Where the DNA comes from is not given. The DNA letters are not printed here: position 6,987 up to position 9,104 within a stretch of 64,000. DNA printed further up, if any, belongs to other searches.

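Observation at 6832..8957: Orphan terminase module (small basic protein plus TerL) with no other virion genes nearby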

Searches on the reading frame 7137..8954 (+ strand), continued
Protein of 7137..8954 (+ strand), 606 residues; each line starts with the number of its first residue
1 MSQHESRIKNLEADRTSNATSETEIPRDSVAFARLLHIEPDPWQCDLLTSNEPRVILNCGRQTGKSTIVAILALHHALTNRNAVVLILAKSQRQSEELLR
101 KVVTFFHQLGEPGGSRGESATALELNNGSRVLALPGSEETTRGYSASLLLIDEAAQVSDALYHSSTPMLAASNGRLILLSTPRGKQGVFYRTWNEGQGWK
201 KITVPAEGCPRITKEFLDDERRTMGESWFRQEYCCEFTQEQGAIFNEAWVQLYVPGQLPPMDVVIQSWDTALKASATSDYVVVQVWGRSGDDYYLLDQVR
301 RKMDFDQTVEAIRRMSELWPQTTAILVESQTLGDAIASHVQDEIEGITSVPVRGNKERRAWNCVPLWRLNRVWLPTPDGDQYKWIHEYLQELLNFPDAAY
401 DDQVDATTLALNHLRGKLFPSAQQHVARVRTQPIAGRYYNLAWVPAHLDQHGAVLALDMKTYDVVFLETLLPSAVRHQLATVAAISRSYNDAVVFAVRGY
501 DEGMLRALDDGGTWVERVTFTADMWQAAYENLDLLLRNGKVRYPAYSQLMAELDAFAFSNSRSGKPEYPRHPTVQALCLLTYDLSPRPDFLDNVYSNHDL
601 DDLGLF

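Call 54: fold_search(model_id=the predicted structure, library=pdb)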
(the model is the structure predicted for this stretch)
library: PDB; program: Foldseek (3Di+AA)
matches with E <= 10: 1753; with E <= 0.001: 182
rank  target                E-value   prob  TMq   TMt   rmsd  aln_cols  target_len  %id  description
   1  3cpe                  1.2e-20  1.00  0.31  0.34  16.7       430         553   18  Crystal Structure of T4 gp17 (released 2009-01-13)
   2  3ezk_A                4.5e-20  1.00  0.31  0.34  16.5       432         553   19  Bacteriophage T4 gp17 motor assembly based on crystal structures and cryo-EM reconstructions (released 2009-01-13)
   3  8dgc_E                4.7e-18  1.00  0.33  0.36  11.2       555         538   14  Avs3 bound to phage PhiV-1 terminase (released 2022-08-03)
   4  5oea_A                6.2e-18  1.00  0.30  0.44  16.0       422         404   13  Structure of large terminase from the thermophilic bacteriophage D6E in complex with ATP-gamma-S (Crystal form 3) (released 2017-10-11)
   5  5oe8_B                6.2e-18  1.00  0.30  0.43  16.2       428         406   13  Structure of large terminase from the thermophilic bacteriophage D6E (Crystal form 2) (released 2017-10-11)
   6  5oeb_A                9.2e-18  1.00  0.29  0.41  16.1       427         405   13  Structure of large terminase from the thermophilic bacteriophage D6E in complex with ADP (Crystal form 3) (released 2017-10-11)
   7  5oeb_C                1.1e-17  1.00  0.28  0.41  16.6       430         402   13  Structure of large terminase from the thermophilic bacteriophage D6E in complex with ADP (Crystal form 3) (released 2017-10-11)
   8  5oeb_F                1.2e-17  1.00  0.28  0.40  16.6       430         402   13  Structure of large terminase from the thermophilic bacteriophage D6E in complex with ADP (Crystal form 3) (released 2017-10-11)
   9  5oea_B                3.2e-17  1.00  0.31  0.44  16.1       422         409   13  Structure of large terminase from the thermophilic bacteriophage D6E in complex with ATP-gamma-S (Crystal form 3) (released 2017-10-11)
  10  5oe9_C                4.0e-17  1.00  0.30  0.43  16.0       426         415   12  Structure of large terminase from the thermophilic bacteriophage D6E in complex with sulfate (Crystal form 2) (released 2017-10-11)
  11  5oe9_B                4.0e-17  1.00  0.28  0.40  16.3       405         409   13  Structure of large terminase from the thermophilic bacteriophage D6E in complex with sulfate (Crystal form 2) (released 2017-10-11)
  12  5oee_A                8.2e-17  1.00  0.29  0.42  15.9       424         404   13  Structure of large terminase from the thermophilic bacteriophage D6E (Crystal form 3) (released 2017-10-11)
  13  5oee_B                1.1e-16  1.00  0.31  0.45  16.2       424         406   13  Structure of large terminase from the thermophilic bacteriophage D6E (Crystal form 3) (released 2017-10-11)
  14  5oe8_A                1.2e-16  1.00  0.30  0.44  16.5       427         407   13  Structure of large terminase from the thermophilic bacteriophage D6E (Crystal form 2) (released 2017-10-11)
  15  5oe9_A                1.3e-16  1.00  0.29  0.42  16.5       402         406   13  Structure of large terminase from the thermophilic bacteriophage D6E in complex with sulfate (Crystal form 2) (released 2017-10-11)
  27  7ks4                  1.3e-12  1.00  0.33  0.76   3.4       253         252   21  Thermus Phage P74-26 Large Terminase ATPase domain with partially bound ADP (released 2021-05-05)
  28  4znk                  1.9e-12  1.00  0.32  0.73   3.4       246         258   21  Thermus Phage P74-26 Large Terminase ATPase domain from (P 32 2 1 space group) (released 2015-07-08)
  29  4zni                  4.6e-12  1.00  0.32  0.75   3.5       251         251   22  Thermus Phage P74-26 Large Terminase ATPase domain (I 2 3 space group) (released 2015-07-08)
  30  4znj                  5.2e-12  1.00  0.32  0.76   3.4       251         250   21  Thermus Phage P74-26 Large Terminase ATPase domain mutant R139A (I 2 3 space group) (released 2015-07-08)
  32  4znl_B                1.4e-11  1.00  0.32  0.74   3.2       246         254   21  Thermus Phage P74-26 Large Terminase ATPase domain bound to ADP Beryllium Fluoride (released 2015-07-08)
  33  4znl_A                1.6e-11  1.00  0.33  0.76   3.5       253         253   20  Thermus Phage P74-26 Large Terminase ATPase domain bound to ADP Beryllium Fluoride (released 2015-07-08)
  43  5tge                  1.1e-07  1.00  0.24  0.72   3.5       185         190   22  Thermus Phage P74-26 Large Terminase Nuclease Domain (released 2017-01-25)
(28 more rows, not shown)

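Call 57: search_solved_structures(query=A1, max_evalue=1e-11, show_alignments=5)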
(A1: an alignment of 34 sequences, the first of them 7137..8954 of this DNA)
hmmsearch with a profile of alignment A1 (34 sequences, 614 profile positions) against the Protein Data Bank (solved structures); distinct sequences matched with E-value up to 1e-11: 6.
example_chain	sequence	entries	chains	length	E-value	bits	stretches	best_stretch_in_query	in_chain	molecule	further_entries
3ezk_A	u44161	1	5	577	2.1e-15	59.3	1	36-195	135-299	DNA packaging protein Gp17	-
2o0h_A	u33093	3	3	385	2.1e-14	56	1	36-195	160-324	DNA packaging protein Gp17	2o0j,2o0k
3cpe_A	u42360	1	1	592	3.7e-14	55.2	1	36-195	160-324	DNA packaging protein Gp17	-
5tge_A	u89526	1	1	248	1e-12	50.4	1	434-567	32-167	Phage terminase large subunit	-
5m1q_A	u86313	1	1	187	3.4e-12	48.7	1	434-567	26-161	Phage terminase large subunit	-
5m1f_A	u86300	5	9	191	3.6e-12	48.6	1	434-567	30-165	Phage terminase large subunit | Terminase large subunit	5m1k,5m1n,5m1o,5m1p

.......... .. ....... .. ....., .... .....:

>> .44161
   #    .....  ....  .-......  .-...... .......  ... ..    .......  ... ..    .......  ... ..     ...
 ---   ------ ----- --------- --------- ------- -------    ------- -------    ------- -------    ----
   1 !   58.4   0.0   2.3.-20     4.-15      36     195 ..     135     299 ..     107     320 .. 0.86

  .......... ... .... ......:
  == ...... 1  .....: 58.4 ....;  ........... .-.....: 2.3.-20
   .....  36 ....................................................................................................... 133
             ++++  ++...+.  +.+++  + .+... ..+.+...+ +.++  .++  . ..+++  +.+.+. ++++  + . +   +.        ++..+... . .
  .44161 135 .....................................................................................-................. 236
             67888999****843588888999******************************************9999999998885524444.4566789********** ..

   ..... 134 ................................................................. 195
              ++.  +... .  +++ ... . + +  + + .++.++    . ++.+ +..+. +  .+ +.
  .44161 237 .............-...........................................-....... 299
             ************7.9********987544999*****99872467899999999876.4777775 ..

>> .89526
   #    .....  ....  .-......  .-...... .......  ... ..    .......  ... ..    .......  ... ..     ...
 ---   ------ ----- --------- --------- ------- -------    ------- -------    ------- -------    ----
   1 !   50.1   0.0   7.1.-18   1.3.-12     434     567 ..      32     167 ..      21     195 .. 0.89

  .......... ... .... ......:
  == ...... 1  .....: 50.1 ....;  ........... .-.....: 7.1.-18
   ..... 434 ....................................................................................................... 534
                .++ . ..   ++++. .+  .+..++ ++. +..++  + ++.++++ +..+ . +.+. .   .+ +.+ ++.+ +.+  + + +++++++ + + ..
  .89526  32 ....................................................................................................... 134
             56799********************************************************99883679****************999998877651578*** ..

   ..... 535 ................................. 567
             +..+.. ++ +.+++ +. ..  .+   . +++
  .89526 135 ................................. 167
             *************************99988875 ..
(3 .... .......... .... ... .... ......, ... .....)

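Call 62: search_dna_similar(query=window:7137-8954:+, collection=phages, mode=protein, max_rows=25)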
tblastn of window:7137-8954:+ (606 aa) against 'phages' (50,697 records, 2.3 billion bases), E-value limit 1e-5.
Records with a match: 3760; places in all: 3789; records where one place covers at least 80% of the query: 0.
Best place of each record, by identity: <60% 3760.
By first word of the organism name: Escherichia 789; Vibrio 479; Salmonella 469; Synechococcus 387; Klebsiella 305; Microbacterium 273; Shigella 92; Acinetobacter 71; Cyanophage 68; Yersinia 57; and 96 more.
By host as written in the record: - 808; Escherichia coli 316; Microbacterium foliorum NRRL B-24224 SEA 111; Synechococcus 107; Microbacterium foliorum NRRL B-24224 104; Klebsiella pneumoniae 89; Salmonella enterica subsp. enterica serovar Enteritidis PT1 60; Salmonella enterica 52; and 737 more.
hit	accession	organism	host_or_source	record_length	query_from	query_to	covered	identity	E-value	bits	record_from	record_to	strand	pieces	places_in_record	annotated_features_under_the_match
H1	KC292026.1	Halogranum tailed virus 1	Halogranum sp. SS5-1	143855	36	510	78%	26.5%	4e-36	151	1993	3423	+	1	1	5: terminase large subunit | 6: hypothetical protein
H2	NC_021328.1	Halogranum tailed virus 1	Halogranum sp. SS5-1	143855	36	510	78%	26.5%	4e-36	151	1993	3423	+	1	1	5: terminase large subunit | 6: hypothetical protein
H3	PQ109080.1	Thermus phage Riverbug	Thermus thermophilus HB8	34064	38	336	49%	41.5%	2e-55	209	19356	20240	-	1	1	TerL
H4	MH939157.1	Meiothermus phage MMP17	Meiothermus sp.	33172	30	308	46%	39.3%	1e-46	183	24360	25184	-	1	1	terminase, ATPase subunit | hypothetical protein (x2)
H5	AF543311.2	Burkholderia phage Bcep781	-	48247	31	414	63%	27.0%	1e-20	102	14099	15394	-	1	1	Bcep781-18: gp18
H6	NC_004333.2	Burkholderia phage Bcep781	Burkholderia cepacia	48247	31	414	63%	27.0%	1e-20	102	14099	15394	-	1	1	Bcep781-18: terminase large subunit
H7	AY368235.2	Burkholderia phage Bcep43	-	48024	31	414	63%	27.0%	3e-20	102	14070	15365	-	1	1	Bcep43-18: gp18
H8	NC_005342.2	Burkholderia phage Bcep43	Burkholderia cepacia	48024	31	414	63%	27.0%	3e-20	102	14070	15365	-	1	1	Bcep43-18: terminase large subunit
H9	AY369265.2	Burkholderia phage Bcep1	-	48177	31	414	63%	26.5%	1e-20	103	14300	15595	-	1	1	Bcep1-19: gp19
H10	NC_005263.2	Burkholderia phage Bcep1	Burkholderia cenocepacia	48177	31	414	63%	26.5%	1e-20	103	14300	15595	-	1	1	Bcep1-19: terminase large subunit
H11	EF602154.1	Burkholderia phage BcepNY3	Burkholderia cenocepacia HI2424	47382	31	414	63%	26.5%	1e-20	103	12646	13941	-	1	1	TerL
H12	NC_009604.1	Burkholderia phage BcepNY3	Burkholderia cenocepacia HI2424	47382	31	414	63%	26.5%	1e-20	103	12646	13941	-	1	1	terminase large subunit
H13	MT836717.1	Bacteriophage sp.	human fecal samples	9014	55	417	60%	28.1%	9e-30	131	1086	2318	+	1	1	record has no annotation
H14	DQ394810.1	Lactococcus phage phismq86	-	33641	55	414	59%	28.0%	6e-27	122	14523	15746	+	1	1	putative terminase large subunit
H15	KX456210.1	Lactococcus phage 62501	Lactococcus lactis SMQ-86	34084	55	414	59%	28.0%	6e-27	122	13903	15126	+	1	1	putative terminase large subunit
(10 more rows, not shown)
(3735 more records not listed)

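Call 63: get_annotated_region(hit=H3, flank=6000)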
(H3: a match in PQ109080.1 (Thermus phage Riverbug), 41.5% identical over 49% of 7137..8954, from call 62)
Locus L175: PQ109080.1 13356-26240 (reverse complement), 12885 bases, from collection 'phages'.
description: Thermus phage Riverbug, complete genome.
organism: Thermus phage Riverbug (NCBI taxid 3289880)
taxonomy: Viruses
host: Thermus thermophilus HB8; source: hot spring; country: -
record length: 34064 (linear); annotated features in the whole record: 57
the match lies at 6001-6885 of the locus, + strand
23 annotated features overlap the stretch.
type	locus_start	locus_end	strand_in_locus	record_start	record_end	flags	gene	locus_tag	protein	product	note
CDS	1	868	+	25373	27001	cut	-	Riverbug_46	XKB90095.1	DNA helicase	-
CDS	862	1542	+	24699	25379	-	-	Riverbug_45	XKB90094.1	hypothetical protein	-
CDS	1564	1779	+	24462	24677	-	-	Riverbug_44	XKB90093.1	hypothetical protein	-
CDS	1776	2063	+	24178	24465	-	-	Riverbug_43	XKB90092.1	hypothetical protein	-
CDS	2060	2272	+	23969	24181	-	-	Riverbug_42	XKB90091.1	hypothetical protein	-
CDS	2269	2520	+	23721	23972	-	-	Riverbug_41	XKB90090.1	hypothetical protein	-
CDS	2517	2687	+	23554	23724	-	-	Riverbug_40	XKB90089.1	hypothetical protein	-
CDS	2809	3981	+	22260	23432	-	-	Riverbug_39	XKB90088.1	hypothetical protein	-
CDS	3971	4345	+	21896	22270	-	-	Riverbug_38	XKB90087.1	hypothetical protein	-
CDS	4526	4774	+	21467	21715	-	-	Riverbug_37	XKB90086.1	hypothetical protein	-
CDS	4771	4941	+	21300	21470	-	-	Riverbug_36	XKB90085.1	hypothetical protein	-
CDS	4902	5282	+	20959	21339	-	-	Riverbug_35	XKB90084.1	RusA-like Holliday junction resolvase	-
CDS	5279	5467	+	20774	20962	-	-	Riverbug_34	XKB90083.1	hypothetical protein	-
CDS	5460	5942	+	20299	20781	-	-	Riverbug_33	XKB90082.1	hypothetical protein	-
CDS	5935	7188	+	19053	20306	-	-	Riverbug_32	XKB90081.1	TerL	-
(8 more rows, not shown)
